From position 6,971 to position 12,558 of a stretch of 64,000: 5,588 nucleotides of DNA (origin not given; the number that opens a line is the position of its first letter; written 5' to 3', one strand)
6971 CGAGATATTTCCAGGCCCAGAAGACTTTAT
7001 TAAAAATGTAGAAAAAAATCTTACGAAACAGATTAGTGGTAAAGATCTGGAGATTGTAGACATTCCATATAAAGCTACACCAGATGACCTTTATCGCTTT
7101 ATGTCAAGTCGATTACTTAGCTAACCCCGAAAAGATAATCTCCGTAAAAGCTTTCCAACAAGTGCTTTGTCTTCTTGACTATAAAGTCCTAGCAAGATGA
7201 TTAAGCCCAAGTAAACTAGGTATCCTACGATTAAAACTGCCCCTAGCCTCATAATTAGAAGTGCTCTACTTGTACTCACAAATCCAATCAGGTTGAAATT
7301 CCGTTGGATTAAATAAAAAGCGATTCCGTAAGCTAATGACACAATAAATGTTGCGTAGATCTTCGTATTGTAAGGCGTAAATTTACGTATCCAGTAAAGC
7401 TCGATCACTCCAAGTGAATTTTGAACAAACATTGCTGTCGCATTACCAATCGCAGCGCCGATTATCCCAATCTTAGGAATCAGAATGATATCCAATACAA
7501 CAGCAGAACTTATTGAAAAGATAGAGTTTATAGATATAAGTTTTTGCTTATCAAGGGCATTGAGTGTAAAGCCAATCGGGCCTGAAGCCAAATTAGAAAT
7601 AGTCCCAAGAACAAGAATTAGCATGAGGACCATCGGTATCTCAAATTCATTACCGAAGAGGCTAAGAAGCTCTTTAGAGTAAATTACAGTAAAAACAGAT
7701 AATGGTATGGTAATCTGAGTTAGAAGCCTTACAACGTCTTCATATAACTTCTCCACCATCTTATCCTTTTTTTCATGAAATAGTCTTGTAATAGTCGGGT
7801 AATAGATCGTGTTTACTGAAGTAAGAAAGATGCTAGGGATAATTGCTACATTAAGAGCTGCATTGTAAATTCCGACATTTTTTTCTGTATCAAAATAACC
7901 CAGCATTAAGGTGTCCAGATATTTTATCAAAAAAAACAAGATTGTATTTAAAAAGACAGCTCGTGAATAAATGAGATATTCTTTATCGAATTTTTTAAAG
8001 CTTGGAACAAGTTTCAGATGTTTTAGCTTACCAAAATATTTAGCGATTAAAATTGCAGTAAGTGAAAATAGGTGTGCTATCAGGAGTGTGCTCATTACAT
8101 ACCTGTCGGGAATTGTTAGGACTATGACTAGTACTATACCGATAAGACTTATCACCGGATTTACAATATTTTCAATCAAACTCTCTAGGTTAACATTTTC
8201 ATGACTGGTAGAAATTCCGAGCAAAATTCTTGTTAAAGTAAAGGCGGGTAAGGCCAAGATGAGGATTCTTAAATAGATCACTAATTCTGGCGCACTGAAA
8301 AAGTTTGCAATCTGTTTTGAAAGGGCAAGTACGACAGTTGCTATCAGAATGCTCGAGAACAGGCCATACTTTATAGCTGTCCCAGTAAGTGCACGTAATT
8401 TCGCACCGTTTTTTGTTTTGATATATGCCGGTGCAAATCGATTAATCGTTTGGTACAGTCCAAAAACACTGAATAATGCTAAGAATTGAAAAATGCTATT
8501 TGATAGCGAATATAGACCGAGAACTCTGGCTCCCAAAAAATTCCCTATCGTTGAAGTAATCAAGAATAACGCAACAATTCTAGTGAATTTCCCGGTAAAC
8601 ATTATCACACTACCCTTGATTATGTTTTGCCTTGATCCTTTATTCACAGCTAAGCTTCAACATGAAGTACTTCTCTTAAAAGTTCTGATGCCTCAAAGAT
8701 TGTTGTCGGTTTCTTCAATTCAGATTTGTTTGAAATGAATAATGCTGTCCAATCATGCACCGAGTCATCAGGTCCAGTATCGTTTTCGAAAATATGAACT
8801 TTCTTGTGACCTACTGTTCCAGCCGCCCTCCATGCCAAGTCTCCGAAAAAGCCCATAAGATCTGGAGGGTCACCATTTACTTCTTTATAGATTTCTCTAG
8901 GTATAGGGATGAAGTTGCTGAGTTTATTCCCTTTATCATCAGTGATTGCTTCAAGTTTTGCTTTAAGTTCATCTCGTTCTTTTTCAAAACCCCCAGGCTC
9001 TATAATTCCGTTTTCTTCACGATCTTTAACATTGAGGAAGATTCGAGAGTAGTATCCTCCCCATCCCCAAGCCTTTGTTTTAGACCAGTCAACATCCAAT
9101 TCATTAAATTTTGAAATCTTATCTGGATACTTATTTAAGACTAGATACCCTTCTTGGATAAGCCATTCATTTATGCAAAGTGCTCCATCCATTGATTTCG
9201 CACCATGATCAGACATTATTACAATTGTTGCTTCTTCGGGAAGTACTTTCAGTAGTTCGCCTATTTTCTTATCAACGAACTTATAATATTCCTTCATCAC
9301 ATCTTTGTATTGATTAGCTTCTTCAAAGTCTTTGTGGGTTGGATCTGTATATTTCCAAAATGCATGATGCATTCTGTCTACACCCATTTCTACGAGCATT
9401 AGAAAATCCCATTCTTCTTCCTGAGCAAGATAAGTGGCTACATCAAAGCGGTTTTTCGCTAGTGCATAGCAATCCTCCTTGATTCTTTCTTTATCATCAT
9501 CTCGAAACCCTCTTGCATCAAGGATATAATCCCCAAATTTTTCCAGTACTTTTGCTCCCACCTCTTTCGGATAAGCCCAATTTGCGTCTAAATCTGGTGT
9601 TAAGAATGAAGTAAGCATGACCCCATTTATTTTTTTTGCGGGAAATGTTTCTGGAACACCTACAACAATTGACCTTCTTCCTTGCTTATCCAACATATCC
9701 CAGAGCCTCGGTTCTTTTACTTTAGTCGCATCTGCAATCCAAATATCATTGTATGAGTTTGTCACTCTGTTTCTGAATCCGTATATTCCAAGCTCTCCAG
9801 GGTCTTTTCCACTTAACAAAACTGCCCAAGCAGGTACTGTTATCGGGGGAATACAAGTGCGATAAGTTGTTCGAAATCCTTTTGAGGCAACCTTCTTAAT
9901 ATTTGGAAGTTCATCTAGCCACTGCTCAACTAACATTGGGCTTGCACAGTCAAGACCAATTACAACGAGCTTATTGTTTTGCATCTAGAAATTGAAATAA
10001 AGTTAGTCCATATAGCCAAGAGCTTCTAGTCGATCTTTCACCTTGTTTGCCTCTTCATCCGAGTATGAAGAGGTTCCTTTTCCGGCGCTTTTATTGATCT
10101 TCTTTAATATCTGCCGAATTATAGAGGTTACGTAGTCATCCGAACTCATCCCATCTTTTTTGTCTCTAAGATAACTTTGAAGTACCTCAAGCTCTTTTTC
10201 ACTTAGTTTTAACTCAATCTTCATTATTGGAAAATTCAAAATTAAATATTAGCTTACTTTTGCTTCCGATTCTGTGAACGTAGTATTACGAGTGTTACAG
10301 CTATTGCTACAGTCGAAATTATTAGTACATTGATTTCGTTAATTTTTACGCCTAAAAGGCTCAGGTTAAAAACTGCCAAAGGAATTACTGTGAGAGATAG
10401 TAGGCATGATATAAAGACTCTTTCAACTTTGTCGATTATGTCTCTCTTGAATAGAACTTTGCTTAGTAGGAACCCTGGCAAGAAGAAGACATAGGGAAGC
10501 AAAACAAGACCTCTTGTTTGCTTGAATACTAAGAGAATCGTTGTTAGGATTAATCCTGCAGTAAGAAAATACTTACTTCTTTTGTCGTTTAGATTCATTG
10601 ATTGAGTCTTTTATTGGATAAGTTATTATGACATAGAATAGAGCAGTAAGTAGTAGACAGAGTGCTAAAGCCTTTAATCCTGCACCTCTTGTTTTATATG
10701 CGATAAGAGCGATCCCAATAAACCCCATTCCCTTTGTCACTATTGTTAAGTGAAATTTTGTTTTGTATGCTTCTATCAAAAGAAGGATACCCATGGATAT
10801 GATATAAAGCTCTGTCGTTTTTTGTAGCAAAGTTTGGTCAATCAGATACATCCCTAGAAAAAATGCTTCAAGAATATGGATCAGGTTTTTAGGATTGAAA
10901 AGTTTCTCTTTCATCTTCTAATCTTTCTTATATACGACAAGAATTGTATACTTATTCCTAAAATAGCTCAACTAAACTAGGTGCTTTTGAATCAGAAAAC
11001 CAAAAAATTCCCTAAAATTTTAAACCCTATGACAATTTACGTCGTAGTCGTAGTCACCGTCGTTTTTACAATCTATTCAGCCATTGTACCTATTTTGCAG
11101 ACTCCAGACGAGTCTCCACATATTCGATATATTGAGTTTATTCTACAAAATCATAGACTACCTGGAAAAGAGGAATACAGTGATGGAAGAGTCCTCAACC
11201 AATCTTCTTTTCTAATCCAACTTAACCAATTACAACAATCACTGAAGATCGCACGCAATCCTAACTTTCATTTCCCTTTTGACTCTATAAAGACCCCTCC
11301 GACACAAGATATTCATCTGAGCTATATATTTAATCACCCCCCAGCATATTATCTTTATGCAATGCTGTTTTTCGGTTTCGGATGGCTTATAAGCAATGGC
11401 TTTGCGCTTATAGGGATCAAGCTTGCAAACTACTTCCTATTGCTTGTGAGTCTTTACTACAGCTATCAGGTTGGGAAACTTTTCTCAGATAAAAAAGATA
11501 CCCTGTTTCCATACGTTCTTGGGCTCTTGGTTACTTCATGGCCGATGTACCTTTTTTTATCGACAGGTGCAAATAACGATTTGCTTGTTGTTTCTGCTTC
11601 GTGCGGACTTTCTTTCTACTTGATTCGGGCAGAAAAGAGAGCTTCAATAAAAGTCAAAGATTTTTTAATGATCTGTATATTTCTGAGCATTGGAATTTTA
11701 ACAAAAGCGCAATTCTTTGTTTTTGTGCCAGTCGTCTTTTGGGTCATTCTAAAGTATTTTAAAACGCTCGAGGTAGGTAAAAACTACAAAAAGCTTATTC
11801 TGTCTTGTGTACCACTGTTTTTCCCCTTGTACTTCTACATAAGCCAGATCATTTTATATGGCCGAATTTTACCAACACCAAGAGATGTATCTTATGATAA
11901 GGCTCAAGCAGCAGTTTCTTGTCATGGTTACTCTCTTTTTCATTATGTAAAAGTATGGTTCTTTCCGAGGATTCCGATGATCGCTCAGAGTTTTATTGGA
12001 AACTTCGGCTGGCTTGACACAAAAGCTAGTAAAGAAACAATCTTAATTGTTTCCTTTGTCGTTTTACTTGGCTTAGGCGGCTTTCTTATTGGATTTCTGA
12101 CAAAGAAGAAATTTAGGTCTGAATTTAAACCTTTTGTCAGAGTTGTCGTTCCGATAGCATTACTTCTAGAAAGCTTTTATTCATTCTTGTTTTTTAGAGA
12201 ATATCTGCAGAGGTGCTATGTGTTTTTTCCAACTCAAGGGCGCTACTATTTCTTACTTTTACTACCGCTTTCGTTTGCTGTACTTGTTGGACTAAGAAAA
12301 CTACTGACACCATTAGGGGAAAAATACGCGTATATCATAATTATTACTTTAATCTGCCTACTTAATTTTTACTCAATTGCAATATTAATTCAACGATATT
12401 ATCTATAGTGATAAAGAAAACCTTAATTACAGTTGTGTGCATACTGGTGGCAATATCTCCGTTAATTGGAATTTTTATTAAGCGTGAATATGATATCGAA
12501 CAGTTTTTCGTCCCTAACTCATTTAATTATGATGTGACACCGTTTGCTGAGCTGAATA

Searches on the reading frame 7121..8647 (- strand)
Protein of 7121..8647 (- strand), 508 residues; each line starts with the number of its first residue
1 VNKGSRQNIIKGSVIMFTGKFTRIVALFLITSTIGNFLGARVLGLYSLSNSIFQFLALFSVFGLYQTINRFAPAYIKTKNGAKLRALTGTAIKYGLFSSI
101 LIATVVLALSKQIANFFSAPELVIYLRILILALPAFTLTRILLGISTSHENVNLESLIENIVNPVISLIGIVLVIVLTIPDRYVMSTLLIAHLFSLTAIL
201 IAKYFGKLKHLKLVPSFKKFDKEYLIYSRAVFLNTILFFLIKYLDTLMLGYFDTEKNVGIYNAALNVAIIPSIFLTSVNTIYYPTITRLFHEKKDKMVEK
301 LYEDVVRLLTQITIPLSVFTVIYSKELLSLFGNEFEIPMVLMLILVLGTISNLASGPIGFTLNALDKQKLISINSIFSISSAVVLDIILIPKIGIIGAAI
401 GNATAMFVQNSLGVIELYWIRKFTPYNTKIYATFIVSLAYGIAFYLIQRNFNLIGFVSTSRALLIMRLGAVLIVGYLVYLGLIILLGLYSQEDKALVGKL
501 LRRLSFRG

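Call 45: search_protein_families(library=pfam, proteins=[window:7121-8647:-], max_evalue=0.00001)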
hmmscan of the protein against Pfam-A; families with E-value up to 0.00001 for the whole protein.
window:7121-8647:- (508 aa): 3 families
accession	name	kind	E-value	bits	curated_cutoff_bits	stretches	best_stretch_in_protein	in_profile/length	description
PF13440.11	Polysacc_synt_3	-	1.4e-21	77.4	23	1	44-332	12-285/293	Polysaccharide biosynthesis protein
PF01943.22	Polysacc_synt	-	7.3e-20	72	28.2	1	11-289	3-273/274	Polysaccharide biosynthesis protein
PF01554.23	MatE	-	5.6e-14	52.6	24.9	2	231-387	2-160/161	MatE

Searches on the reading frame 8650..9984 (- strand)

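Call 45: search_protein_families(library=pfam, proteins=[window:8650-9984:-], max_evalue=0.00001)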
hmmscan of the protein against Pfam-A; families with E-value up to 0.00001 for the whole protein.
window:8650-9984:- (444 aa): 1 family
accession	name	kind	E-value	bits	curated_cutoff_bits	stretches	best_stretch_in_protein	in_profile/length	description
PF01663.27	Phosphodiest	-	2.8e-47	162.4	23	1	6-406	1-342/342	Type I phosphodiesterase / nucleotide pyrophosphatase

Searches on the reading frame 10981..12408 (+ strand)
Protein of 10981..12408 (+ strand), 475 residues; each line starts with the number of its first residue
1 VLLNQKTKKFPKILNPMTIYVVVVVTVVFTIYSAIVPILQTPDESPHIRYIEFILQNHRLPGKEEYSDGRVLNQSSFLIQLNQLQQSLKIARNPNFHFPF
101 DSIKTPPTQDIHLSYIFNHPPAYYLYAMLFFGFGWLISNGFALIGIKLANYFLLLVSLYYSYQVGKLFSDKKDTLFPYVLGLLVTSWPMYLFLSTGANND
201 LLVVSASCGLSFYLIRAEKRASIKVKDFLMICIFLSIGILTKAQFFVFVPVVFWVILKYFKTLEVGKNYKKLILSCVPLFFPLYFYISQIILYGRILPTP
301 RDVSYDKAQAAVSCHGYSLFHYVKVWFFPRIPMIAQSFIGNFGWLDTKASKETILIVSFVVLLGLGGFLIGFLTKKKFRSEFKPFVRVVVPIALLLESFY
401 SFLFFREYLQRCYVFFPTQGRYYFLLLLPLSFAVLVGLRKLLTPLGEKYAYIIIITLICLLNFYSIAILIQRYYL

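Call 45: search_protein_families(library=pfam, proteins=[window:10981-12408:+], max_evalue=0.00001)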
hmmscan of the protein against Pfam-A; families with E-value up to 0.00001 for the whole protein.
window:10981-12408:+ (475 aa): 1 family
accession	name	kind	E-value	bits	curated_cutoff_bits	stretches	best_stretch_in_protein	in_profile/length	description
PF09913.15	DUF2142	-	5.2e-09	35.8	30.1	1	29-376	4-347/395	Predicted membrane protein (DUF2142)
